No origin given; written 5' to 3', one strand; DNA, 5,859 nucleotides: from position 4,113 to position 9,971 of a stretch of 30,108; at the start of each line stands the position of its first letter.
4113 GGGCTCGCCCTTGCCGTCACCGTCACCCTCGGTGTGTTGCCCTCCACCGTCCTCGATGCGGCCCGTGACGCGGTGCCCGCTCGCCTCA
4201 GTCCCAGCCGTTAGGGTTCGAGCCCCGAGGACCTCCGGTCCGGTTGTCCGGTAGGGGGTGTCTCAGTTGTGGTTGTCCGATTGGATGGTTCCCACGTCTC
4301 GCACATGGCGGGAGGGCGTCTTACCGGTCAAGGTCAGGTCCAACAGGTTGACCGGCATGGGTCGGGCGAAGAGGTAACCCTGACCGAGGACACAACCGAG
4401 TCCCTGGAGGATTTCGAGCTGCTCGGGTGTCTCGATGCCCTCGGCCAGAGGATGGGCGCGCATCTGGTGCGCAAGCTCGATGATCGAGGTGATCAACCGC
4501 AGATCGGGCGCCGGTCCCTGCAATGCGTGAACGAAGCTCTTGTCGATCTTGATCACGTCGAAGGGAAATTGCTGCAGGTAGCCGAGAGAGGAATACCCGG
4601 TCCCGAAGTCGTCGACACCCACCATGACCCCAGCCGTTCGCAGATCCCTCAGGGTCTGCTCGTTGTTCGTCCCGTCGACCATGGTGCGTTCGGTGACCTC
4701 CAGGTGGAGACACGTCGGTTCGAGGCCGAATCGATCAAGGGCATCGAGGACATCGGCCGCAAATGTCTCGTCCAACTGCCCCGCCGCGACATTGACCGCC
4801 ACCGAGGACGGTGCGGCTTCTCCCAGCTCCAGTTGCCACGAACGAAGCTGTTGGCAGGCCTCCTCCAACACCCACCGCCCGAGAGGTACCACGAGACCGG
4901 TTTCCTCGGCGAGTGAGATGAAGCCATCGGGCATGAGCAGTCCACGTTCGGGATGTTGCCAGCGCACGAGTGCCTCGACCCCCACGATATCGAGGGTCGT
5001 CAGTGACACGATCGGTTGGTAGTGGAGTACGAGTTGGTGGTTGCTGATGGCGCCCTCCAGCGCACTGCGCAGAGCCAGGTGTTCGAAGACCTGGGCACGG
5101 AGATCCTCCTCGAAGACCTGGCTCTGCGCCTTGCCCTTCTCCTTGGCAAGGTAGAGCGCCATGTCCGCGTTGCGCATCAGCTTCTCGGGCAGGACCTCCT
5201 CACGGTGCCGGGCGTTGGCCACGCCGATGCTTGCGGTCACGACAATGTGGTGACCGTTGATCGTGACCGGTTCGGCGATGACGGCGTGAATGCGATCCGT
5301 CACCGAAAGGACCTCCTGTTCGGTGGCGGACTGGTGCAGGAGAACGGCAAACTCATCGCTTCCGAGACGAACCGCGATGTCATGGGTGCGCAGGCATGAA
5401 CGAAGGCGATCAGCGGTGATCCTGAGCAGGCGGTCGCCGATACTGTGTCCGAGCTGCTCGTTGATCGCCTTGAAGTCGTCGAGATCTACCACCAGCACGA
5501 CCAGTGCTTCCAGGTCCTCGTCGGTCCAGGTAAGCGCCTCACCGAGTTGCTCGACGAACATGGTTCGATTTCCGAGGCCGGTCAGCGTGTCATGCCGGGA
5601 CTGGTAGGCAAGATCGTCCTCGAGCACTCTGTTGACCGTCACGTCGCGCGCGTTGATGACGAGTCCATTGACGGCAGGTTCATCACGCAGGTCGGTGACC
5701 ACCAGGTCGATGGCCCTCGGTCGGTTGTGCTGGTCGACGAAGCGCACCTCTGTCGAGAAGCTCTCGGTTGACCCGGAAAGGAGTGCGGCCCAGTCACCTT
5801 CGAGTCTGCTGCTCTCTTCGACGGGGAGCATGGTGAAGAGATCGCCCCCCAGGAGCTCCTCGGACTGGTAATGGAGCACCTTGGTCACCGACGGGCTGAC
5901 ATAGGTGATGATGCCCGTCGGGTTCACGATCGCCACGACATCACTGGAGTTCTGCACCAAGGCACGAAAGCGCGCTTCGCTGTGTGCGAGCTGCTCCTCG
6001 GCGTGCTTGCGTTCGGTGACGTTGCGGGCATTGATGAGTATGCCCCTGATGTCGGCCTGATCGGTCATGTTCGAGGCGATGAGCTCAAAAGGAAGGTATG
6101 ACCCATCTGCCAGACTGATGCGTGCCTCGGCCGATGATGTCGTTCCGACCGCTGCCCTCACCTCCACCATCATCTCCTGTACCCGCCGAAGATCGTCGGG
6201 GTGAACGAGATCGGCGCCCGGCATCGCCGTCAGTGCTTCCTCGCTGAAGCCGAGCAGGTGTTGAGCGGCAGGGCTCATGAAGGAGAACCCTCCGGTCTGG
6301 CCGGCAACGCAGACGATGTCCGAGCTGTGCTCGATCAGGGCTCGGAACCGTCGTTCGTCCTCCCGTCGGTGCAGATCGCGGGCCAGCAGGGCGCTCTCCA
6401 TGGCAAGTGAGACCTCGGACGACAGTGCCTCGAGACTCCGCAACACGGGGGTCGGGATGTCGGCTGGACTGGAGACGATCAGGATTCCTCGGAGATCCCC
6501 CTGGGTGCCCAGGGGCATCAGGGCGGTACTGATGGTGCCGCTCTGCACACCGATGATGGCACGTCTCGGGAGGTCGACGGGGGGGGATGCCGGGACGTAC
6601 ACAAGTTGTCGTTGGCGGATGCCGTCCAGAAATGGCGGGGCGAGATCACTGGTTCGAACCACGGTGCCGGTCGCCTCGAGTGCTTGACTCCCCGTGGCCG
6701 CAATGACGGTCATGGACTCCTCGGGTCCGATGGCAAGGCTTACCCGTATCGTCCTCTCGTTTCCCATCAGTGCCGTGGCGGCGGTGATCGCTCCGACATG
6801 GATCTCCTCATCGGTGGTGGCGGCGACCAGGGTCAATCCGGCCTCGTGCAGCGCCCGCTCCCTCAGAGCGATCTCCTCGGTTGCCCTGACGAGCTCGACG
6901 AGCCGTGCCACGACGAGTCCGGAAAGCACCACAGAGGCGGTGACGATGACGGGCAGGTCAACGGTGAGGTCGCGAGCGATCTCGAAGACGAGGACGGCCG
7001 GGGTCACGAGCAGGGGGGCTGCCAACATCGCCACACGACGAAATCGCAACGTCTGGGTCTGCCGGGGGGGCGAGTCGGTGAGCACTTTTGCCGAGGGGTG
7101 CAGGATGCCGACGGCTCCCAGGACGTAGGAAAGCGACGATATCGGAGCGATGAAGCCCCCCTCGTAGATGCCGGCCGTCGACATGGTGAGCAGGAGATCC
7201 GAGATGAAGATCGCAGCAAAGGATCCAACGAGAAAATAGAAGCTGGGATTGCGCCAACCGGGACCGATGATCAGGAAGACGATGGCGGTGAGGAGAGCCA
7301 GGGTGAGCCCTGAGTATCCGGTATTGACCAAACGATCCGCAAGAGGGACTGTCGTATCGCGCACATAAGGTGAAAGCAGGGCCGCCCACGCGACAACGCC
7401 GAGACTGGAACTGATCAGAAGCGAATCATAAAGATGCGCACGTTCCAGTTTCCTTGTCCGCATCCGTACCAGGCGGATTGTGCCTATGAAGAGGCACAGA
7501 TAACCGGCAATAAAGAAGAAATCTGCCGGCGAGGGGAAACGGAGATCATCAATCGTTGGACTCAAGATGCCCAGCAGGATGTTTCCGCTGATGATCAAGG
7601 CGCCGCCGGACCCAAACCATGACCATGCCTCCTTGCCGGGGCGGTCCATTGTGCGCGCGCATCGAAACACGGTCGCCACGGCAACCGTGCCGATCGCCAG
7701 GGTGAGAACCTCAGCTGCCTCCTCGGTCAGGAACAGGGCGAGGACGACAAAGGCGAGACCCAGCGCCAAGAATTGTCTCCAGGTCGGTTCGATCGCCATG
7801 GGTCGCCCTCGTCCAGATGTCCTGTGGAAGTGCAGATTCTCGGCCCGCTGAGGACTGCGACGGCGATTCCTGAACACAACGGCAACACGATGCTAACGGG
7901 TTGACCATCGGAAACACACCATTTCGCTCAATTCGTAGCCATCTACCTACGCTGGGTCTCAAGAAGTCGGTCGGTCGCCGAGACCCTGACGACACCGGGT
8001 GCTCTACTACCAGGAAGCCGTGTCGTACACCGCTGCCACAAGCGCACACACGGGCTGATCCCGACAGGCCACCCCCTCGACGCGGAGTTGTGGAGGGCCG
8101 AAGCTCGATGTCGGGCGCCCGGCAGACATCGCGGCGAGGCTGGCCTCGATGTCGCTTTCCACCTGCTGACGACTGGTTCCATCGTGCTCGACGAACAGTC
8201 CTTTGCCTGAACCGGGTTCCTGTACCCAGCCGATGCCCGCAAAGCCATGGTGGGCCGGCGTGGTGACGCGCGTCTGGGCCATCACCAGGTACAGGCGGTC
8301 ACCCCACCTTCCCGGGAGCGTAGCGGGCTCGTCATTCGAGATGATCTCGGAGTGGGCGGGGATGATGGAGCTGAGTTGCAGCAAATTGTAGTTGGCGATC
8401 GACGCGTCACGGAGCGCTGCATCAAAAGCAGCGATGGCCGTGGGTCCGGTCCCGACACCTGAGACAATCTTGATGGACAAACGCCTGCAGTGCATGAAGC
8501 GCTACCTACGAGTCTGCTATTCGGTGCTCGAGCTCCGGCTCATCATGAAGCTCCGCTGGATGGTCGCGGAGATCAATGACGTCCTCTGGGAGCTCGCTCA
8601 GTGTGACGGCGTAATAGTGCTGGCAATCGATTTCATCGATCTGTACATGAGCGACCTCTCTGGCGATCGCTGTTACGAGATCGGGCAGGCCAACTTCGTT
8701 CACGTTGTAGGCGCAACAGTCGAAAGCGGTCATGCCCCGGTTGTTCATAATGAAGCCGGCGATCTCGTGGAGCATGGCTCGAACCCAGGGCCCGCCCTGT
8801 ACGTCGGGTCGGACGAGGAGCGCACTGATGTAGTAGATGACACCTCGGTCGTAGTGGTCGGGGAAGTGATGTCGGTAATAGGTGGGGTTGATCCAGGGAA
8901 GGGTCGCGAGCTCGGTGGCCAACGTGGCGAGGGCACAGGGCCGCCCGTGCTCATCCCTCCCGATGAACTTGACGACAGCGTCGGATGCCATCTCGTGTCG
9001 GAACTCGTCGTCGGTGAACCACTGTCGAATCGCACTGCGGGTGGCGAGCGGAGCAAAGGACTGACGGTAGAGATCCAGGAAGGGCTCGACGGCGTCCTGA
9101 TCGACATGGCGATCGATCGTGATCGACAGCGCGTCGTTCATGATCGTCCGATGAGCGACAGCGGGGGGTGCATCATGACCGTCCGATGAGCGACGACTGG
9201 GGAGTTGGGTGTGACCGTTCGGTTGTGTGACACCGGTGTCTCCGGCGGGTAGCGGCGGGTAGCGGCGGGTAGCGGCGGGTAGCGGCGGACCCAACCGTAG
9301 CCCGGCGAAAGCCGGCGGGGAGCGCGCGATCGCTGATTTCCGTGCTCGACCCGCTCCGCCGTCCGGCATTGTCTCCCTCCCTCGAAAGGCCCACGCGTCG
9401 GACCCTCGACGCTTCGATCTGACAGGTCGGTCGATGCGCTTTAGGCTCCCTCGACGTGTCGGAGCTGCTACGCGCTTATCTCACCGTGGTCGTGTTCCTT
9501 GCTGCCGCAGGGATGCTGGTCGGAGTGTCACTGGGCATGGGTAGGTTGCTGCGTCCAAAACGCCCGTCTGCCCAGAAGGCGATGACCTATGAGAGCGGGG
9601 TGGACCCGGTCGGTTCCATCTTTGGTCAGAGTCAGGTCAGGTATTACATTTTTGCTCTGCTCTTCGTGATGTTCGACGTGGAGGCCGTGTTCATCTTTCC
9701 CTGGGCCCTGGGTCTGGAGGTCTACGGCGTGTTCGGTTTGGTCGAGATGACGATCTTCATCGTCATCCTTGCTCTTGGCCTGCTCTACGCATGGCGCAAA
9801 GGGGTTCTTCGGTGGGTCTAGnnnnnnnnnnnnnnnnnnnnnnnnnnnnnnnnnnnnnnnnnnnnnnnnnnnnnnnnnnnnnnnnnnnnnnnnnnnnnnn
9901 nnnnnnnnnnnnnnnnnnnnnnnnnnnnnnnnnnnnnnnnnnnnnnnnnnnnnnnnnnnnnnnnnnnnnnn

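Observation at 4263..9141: GNAT + pyruvoyl arginine decarboxylase + membrane c-di-GMP enzyme: candidate agmatine-derived signalling circuit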

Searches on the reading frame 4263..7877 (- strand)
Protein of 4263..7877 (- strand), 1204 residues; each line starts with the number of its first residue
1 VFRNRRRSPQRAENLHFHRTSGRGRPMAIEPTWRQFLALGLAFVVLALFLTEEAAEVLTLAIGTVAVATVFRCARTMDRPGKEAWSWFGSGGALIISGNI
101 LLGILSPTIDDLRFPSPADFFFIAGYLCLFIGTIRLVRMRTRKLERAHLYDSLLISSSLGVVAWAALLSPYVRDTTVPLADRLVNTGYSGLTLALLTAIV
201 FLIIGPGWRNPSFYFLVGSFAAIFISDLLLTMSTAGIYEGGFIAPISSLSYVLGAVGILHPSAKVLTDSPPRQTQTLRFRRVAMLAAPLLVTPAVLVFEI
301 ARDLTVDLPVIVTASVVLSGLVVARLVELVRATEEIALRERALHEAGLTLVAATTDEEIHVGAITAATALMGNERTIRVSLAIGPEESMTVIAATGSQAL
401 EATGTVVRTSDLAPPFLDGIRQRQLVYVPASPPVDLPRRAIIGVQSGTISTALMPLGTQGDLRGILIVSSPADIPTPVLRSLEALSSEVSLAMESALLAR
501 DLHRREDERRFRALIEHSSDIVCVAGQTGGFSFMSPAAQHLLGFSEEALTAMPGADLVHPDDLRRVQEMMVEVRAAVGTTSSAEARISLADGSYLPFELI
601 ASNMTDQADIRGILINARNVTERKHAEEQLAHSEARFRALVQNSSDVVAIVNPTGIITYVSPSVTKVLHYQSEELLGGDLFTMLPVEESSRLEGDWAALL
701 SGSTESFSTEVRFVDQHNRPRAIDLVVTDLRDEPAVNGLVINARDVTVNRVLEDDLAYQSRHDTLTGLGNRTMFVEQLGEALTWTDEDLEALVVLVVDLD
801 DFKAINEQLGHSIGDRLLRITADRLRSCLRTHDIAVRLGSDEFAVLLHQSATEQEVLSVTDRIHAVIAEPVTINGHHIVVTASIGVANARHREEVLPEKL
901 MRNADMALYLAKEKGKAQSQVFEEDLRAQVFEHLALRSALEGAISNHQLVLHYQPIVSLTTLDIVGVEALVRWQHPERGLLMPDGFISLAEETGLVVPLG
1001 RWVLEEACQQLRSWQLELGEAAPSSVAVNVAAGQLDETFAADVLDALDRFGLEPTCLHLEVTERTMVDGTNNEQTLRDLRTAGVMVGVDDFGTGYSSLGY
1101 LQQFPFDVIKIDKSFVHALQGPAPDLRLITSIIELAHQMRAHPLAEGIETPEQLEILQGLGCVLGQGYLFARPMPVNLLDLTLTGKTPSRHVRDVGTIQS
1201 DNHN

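Call 3: search_protein_families(library=pfam, proteins=[window:4263-7877:-], max_evalue=0.01)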
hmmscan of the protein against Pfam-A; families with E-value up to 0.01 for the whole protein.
window:4263-7877:- (1204 aa): 7 families
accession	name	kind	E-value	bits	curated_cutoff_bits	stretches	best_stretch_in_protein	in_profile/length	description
PF00563.25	EAL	-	5.7e-69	232.5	31.3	1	939-1173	3-236/236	EAL domain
PF00990.26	GGDEF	-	8.5e-43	146.3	23.8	1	761-917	2-160/161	Diguanylate cyclase, GGDEF domain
PF00989.32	PAS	-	3.8e-25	88.5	22.6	2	510-618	2-111/113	PAS fold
PF08448.16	PAS_4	-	4e-16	59.7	23.1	2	642-748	2-107/110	PAS fold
PF08447.18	PAS_3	-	1.1e-13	51.7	25.6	2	533-606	3-77/89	PAS fold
PF13426.13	PAS_9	-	9e-13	48.8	27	2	646-747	2-102/103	PAS domain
PF13188.13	PAS_8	-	5.9e-12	45.5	21.8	2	509-562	1-57/65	PAS domain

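Call 4: search_protein_families(library=ncbifam, proteins=[window:4263-7877:-], max_evalue=0.01)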
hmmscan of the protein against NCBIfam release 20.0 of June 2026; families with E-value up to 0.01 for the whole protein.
window:4263-7877:- (1204 aa): 37 families (the best 25 are shown)
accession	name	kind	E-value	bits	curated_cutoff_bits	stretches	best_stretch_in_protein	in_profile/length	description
NF053781.1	cdiGMPphdstlr2612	equivalog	5e-139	465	1600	2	582-1180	661-1262/1268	Tlr1612 family c-di-GMP phosphodiesterase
NF045675.1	PhdiestaseDibA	equivalog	6.4e-121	404.7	980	1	618-1180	65-622/623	phosphodiesterase DibA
NF007474.0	PRK10060.1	equivalog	3.9e-106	355.8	782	1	570-1180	51-651/663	cyclic di-GMP phosphodiesterase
NF052458.1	PhdiestGepA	equivalog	1.2e-91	308.2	1200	1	755-1177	420-835/840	phosphodiesterase GepA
NF008467.0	PRK11359.1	equivalog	7.8e-90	302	857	1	761-1179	377-788/800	oxygen-sensing cyclic-di-GMP phosphodiesterase DosP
NF007298.0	PRK09776.1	equivalog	5e-83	279.6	1135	3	736-1179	660-1102/1111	diguanylate cyclase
NF008807.1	PRK11829.1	equivalog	9.1e-76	255.4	733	1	755-1175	237-654/670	biofilm formation regulator HmsP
NF007839.0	PRK10551.1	equivalog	1.9e-51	175.3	461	1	942-1180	270-507/518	cyclic di-GMP phosphodiesterase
NF007423.1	PRK09966.1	equivalog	4.8e-46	157.4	325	1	754-912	233-390/390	diguanylate cyclase DgcN/YfiN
NF052596.1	RR_EAL_PvrR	equivalog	2.4e-40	138.4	580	1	933-1186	140-392/398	response regulator cyclic di-GMP phosphodiesterase PvrR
TIGR00254.1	GGDEF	domain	2.4e-40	138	37.4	1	757-921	2-166/168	diguanylate cyclase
NF045673.1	c-di-GMPRcptLapD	equivalog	9.1e-39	133.3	1020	1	755-1175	231-646/647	cyclic di-GMP receptor LapD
TIGR00229.1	sensory_box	domain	9.7e-37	125.9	22.9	2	505-630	1-126/126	PAS domain S-box protein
NF038266.1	diguan_SiaD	equivalog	2.5e-35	122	290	1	751-917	85-250/252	biofilm regulation diguanylate cyclase SiaD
NF051473.1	DigCycDgcsShew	equivalog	5.3e-34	117.9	400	1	749-918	124-287/291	diguanylate cyclase DgcS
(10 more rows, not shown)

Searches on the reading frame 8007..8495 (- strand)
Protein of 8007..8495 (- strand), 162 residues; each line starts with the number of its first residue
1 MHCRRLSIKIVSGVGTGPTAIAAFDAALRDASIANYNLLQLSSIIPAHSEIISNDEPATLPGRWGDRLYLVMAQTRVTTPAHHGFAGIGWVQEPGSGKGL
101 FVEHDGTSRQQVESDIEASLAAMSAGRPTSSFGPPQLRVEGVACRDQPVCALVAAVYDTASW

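Call 3: search_protein_families(library=pfam, proteins=[window:8007-8495:-], max_evalue=0.01)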
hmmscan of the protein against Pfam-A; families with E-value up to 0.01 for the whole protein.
window:8007-8495:- (162 aa): 1 family
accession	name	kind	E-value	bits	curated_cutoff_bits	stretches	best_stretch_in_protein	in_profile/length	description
PF01862.21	PvlArgDC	-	3.2e-26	92.6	22.7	1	8-157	5-160/161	Pyruvoyl-dependent arginine decarboxylase (PvlArgDC)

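Call 4: search_protein_families(library=ncbifam, proteins=[window:8007-8495:-], max_evalue=0.01)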
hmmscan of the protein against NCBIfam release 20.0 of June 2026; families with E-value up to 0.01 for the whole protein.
window:8007-8495:- (162 aa): 2 families
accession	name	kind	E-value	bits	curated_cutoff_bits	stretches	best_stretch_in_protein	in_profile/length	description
TIGR00286.1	TIGR00286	equivalog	4e-15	55.8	106.95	1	8-124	6-119/152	pyruvoyl-dependent arginine decarboxylase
NF009064.0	PRK12398.1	equivalog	3e-13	50.1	207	1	10-117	12-119/165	pyruvoyl-dependent arginine decarboxylase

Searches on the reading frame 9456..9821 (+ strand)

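Call 3: search_protein_families(library=pfam, proteins=[window:9456-9821:+], max_evalue=0.01)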
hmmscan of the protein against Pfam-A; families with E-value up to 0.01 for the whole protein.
window:9456-9821:+ (121 aa): 1 family
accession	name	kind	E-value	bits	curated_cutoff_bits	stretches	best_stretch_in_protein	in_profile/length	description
PF00507.24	Oxidored_q4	-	9.7e-35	119.2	23.3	1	24-120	3-99/99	NADH-ubiquinone/plastoquinone oxidoreductase, chain 3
